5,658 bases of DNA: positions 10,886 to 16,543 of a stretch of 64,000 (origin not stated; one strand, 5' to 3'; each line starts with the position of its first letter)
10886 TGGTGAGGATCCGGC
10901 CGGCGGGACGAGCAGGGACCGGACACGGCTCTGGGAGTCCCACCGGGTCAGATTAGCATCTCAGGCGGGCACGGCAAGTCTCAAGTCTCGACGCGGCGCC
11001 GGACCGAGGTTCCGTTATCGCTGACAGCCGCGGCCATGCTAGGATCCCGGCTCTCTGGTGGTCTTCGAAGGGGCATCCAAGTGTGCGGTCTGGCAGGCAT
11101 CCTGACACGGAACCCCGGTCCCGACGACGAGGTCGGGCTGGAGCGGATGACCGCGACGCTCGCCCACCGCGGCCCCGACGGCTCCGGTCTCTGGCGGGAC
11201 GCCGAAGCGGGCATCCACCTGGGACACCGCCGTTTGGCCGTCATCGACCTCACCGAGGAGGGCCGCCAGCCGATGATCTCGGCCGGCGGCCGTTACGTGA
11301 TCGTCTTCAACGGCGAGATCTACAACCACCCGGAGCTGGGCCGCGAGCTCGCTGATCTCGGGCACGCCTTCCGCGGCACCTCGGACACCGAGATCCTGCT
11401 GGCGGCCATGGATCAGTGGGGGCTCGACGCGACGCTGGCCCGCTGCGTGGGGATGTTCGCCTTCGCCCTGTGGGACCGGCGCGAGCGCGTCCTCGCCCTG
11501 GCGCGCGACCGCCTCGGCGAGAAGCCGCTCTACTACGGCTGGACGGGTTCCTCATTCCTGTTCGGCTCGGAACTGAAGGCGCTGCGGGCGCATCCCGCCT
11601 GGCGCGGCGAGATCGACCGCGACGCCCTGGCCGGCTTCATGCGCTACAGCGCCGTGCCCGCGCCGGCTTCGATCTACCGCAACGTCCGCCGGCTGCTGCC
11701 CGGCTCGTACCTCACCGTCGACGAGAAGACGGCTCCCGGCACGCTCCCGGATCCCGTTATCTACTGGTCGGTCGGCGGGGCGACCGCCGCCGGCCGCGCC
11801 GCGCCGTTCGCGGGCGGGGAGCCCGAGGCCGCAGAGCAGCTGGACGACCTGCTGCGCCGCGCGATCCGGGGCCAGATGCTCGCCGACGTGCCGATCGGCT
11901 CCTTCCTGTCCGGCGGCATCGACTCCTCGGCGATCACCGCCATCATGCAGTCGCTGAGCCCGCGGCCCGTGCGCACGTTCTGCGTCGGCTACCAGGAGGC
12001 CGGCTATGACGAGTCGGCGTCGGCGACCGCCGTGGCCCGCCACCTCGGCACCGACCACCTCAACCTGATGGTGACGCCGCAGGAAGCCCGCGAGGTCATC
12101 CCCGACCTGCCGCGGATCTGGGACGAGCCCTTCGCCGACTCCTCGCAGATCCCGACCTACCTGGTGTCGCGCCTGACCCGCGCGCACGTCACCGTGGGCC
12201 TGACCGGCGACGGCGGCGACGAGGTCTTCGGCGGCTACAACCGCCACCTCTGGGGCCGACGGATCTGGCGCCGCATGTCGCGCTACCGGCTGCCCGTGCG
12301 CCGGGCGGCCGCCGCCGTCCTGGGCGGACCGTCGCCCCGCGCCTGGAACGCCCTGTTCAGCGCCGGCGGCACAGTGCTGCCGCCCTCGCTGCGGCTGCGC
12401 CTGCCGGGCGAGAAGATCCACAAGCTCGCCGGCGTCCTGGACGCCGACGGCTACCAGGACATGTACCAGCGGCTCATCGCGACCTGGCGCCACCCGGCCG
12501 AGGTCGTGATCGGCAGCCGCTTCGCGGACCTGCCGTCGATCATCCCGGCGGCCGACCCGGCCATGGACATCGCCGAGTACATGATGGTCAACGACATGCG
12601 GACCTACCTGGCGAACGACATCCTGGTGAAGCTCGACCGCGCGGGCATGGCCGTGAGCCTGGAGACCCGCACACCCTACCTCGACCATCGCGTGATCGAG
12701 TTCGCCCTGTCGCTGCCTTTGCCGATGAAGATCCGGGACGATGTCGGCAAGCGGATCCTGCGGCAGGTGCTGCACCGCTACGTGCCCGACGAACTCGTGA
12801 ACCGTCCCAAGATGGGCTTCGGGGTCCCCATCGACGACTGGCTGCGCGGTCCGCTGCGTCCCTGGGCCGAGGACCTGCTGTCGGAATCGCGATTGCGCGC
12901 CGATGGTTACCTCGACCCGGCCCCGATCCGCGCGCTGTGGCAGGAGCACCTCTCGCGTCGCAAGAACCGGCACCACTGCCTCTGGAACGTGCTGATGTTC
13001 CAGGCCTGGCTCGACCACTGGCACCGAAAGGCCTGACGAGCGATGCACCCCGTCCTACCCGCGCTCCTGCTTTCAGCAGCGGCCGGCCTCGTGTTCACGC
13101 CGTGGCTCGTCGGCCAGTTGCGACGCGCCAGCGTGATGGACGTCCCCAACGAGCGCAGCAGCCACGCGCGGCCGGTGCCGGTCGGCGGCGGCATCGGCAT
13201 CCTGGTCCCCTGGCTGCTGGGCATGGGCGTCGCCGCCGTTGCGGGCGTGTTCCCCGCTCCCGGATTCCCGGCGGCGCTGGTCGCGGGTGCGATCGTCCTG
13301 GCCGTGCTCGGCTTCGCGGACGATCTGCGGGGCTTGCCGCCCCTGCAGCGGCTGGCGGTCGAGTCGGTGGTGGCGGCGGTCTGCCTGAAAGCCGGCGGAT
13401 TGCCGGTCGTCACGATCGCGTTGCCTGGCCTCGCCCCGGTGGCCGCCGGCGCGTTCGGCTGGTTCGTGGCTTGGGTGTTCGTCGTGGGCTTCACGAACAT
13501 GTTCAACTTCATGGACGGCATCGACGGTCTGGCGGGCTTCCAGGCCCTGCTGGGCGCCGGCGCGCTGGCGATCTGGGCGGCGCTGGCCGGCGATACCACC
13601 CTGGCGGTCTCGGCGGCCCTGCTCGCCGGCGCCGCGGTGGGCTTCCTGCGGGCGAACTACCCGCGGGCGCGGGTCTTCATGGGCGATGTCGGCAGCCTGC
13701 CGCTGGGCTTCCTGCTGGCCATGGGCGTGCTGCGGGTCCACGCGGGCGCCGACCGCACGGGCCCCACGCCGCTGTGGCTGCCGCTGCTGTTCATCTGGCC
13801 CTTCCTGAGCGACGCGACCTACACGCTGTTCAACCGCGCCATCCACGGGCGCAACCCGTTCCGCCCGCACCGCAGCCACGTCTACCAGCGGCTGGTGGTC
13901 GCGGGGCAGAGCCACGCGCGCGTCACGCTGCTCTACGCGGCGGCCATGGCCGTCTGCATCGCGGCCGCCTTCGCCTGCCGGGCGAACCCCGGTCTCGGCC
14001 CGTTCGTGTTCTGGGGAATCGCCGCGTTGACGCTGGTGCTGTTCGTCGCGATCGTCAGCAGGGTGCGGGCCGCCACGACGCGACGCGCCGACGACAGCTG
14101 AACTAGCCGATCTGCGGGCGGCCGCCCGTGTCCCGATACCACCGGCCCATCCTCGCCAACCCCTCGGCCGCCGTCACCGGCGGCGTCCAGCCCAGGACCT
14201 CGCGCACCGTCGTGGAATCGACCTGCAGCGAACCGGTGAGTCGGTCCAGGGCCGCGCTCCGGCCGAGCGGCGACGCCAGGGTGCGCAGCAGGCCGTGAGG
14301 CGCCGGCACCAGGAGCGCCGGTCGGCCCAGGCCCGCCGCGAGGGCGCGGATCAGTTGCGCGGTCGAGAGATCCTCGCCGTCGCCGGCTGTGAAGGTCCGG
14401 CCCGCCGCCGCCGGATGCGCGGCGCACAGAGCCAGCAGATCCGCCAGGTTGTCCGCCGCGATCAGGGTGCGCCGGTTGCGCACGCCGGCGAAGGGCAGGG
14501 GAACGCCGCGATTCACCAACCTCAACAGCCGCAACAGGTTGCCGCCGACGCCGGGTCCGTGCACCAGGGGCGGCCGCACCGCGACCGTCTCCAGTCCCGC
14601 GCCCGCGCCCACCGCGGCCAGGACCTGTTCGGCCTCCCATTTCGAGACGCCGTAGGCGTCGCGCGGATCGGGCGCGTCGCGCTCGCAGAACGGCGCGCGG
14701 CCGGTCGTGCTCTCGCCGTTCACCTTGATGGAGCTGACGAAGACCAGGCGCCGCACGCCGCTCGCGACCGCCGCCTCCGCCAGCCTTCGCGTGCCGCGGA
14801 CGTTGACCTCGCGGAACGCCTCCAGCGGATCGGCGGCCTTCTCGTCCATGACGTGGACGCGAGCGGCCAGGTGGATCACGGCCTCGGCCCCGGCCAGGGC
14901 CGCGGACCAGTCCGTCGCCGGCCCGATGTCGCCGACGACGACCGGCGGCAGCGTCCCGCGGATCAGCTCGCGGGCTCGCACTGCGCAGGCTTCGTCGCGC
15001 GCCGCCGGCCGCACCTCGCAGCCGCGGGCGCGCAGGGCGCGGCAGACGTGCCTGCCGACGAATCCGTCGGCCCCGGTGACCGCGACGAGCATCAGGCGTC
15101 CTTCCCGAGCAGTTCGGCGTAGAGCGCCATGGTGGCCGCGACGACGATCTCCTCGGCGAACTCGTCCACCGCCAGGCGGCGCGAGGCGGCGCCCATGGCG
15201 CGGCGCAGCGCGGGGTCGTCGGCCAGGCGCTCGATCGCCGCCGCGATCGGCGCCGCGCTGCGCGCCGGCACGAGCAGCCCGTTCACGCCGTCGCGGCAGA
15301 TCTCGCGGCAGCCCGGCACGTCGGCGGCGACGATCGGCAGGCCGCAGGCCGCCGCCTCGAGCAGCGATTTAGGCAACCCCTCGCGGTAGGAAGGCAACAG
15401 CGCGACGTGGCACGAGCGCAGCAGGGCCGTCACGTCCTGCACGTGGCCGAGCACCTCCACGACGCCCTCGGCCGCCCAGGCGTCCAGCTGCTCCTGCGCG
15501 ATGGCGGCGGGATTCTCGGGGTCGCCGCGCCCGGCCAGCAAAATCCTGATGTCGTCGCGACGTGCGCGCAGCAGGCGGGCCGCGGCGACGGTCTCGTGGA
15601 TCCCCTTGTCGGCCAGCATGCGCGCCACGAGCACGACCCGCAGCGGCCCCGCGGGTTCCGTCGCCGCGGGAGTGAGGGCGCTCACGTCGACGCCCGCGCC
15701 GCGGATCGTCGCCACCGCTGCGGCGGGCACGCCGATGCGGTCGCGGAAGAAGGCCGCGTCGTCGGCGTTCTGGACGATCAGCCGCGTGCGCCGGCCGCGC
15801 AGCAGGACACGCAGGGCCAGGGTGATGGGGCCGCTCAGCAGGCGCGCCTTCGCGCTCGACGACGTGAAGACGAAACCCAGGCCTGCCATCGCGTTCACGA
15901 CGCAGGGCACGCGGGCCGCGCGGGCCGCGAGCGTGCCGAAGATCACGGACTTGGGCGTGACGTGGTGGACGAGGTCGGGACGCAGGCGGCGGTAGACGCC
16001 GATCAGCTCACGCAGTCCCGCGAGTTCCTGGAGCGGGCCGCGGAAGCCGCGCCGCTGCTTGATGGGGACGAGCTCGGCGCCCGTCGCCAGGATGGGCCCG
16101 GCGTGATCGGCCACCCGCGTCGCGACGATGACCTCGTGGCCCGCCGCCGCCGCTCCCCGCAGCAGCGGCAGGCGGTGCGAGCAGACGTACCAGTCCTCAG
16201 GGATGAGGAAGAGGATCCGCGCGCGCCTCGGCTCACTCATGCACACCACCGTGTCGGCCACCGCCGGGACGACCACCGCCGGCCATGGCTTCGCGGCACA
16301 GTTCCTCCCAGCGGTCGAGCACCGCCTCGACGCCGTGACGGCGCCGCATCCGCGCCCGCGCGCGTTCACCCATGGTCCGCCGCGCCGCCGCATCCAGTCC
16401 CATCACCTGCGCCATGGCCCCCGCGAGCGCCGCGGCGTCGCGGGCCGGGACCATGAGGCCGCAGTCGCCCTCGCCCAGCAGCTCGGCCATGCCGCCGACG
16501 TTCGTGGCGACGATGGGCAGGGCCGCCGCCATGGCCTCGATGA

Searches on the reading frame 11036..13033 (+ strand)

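Call 30: search_protein_families(library=pfam, proteins=[window:11036-13033:+], max_evalue=0.0001)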
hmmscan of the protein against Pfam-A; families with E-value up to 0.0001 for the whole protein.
window:11036-13033:+ (666 aa): 3 families
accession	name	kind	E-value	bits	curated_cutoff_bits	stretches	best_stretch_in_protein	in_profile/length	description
PF00733.27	Asn_synthase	-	3.5e-115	385.9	21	1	269-659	2-353/354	Asparagine synthase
PF13522.11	GATase_6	-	1.1e-46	158.6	27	1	47-179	1-130/130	Glutamine amidotransferase domain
PF13537.11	GATase_7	-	3.4e-45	153.5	25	1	64-184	1-122/123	Glutamine amidotransferase domain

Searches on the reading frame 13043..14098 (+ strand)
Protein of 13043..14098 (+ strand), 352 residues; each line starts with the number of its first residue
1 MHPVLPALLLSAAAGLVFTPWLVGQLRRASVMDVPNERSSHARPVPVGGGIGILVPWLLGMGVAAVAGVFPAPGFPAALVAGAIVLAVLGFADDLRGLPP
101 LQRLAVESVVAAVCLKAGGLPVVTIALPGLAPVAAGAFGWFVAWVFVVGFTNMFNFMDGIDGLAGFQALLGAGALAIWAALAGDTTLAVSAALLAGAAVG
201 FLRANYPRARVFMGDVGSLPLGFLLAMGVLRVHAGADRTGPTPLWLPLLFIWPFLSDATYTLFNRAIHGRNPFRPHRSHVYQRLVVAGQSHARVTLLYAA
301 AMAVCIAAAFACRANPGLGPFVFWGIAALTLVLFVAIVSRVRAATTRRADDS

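Call 30: search_protein_families(library=pfam, proteins=[window:13043-14098:+], max_evalue=0.0001)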
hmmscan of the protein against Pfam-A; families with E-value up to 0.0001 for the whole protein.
window:13043-14098:+ (352 aa): 1 family
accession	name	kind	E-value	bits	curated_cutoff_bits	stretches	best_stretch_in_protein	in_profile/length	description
PF00953.26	Glycos_transf_4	-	2.4e-34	119.1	27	1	78-230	3-157/160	Glycosyl transferase family 4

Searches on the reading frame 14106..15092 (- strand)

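Call 28: search_protein_families(library=pfam, proteins=[window:14106-15092:-], max_evalue=0.0001)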
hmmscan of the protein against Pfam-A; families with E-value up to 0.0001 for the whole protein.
window:14106-15092:- (329 aa): 8 families
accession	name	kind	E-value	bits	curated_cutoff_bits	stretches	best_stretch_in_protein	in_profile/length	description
PF01370.27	Epimerase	-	1.7e-35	123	20.9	1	3-234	1-237/240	NAD dependent epimerase/dehydratase family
PF01073.25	3Beta_HSD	-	2.4e-26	92.9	22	1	4-222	1-227/280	3-beta hydroxysteroid dehydrogenase/isomerase family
PF16363.11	GDP_Man_Dehyd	-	5.8e-19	69.1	27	1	5-315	2-332/332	GDP-mannose 4,6 dehydratase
PF13460.12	NAD_binding_10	-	1.4e-16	61.4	27.2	1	7-177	1-146/184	NAD(P)H-binding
PF04321.23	RmlD_sub_bind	-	1e-15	58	27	1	2-200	2-174/287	RmlD substrate binding domain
PF07993.18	NAD_binding_4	-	8.9e-15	55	20.1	1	60-179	80-209/258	Male sterility protein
PF02719.21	Polysacc_synt_2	-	5.1e-09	36.2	20.2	1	3-124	1-131/293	Polysaccharide biosynthesis protein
PF05368.20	NmrA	-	3.2e-07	30.7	27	1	2-128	4-114/298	NmrA-like family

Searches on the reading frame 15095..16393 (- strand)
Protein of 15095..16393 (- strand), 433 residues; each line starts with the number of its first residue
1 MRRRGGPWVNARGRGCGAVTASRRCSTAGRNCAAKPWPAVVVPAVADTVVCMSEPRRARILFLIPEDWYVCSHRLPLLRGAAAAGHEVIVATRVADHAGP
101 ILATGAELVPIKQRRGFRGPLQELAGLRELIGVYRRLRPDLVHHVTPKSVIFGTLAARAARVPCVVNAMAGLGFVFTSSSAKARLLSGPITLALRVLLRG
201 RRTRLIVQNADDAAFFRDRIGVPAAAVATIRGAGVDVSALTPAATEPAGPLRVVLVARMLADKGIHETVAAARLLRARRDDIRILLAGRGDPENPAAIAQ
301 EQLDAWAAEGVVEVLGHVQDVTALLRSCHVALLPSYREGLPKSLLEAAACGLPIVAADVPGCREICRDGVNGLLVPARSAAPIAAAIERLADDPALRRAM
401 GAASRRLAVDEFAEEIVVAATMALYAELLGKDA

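Call 28: search_protein_families(library=pfam, proteins=[window:15095-16393:-], max_evalue=0.0001)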
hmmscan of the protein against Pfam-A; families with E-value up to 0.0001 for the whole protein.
window:15095-16393:- (433 aa): 7 families
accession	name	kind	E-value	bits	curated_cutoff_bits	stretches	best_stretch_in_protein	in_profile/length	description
PF13692.12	Glyco_trans_1_4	-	8.1e-33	114.1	27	1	252-393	3-142/142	Glycosyl transferases group 1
PF00534.26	Glycos_transf_1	-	8.4e-32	110.5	26.4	1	247-406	12-171/172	Glycosyl transferases group 1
PF13477.12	Glyco_trans_4_2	-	1.1e-18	68.1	23.4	1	59-208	1-138/139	Glycosyl transferase 4-like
PF20706.3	GT4-conflict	-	4.3e-13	49.4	26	1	234-376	180-335/385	Family 4 Glycosyltransferase in conflict systems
PF13579.12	Glyco_trans_4_4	-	2.8e-12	47.7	29.7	1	77-230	10-155/158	Glycosyl transferase 4-like domain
PF13524.12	Glyco_trans_1_2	-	9.6e-11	42.3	25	1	277-409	10-130/144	Glycosyl transferase-like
PF13439.12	Glyco_transf_4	-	4.1e-10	40.4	28.5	1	77-231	11-163/170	Glycosyltransferase Family 4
